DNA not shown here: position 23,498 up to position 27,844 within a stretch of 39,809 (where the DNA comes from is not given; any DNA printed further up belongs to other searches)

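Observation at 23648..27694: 1348-aa internally duplicated membrane protein of unknown family next to the atypical oxidase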

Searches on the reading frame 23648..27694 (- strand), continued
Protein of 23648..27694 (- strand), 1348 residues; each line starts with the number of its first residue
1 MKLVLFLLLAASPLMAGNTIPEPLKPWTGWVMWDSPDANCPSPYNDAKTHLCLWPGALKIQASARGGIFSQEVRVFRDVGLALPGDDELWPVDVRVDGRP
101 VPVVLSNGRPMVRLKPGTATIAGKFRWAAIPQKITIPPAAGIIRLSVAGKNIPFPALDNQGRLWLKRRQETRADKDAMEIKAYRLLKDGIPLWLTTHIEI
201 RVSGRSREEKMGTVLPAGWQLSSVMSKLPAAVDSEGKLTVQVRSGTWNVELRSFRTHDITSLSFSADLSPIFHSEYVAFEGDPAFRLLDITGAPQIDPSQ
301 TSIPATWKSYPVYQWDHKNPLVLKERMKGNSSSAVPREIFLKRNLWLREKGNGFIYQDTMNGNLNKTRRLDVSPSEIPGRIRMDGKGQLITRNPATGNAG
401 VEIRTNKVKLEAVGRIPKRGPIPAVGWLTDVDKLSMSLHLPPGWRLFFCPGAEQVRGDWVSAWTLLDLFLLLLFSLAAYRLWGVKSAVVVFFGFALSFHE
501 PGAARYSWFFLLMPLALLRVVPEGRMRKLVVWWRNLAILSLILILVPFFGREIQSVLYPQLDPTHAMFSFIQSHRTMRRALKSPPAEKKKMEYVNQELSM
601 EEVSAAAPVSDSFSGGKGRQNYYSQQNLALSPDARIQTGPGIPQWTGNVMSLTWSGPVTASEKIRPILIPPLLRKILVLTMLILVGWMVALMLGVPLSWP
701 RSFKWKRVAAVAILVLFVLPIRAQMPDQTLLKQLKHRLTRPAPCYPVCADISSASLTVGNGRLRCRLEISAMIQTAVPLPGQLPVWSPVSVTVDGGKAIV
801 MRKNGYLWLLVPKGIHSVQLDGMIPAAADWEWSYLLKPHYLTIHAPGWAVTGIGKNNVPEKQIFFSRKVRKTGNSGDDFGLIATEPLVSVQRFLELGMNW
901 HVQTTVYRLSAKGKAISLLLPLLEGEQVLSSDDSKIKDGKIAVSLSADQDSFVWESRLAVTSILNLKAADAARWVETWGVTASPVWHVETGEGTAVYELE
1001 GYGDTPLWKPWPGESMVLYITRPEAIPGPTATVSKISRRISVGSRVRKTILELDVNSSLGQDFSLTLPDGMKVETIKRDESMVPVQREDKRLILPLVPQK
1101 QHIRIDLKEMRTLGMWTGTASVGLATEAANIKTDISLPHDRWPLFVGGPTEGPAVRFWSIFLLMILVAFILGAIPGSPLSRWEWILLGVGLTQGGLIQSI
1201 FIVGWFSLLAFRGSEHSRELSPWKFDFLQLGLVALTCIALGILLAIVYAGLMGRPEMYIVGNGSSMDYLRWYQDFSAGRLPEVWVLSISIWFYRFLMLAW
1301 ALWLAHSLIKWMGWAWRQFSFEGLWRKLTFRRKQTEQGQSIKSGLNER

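Call 45: search_protein_families(library=pfam, alignment_id=A4, max_evalue=10)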
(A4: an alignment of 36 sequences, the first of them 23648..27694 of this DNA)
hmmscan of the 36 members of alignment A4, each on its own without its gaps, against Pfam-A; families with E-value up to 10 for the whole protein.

A. member 1, window:23648-27694:- (1348 aa): 0 families

B. families by the number of members that match (of 36 scanned): 11 families
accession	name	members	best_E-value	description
PF20736.2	Glyco_hydro127M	8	8.3e-06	Beta-L-arabinofuranosidase, GH127 middle domain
PF10633.15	NPCBM_assoc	5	0.025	NPCBM-associated, NEW3 domain of alpha-galactosidase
PF11008.14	DUF2846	3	0.015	Protein of unknown function (DUF2846)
PF12973.13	Cupin_7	1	0.017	ChrR Cupin-like domain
PF12565.13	DUF3747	1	0.1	Protein of unknown function (DUF3747)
PF10161.14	DDDD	1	0.16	Putative mitochondrial precursor protein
PF25221.1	5TMH_Lnb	1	0.17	Lnb transmembrane domain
PF08138.16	Sex_peptide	1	0.2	Sex peptide (SP) family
PF13829.11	DUF4191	1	2.5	Domain of unknown function (DUF4191)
PF04956.18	TrbC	1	5.2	TrbC/VIRB2 pilin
PF14012.11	DUF4229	1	8.1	Protein of unknown function (DUF4229)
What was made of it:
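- There are weak beta-sandwich hits to the GH127 middle domain and to NPCBM_assoc (call 45).
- Tried and rejected: A lenient Pfam scan of 36 members gave only weak beta-sandwich hits: GH127 middle domain in 8 of 36, NPCBM_assoc in 5 of 36, and one 5TMH_Lnb hit at E 0.17, which is noise level (call 45).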
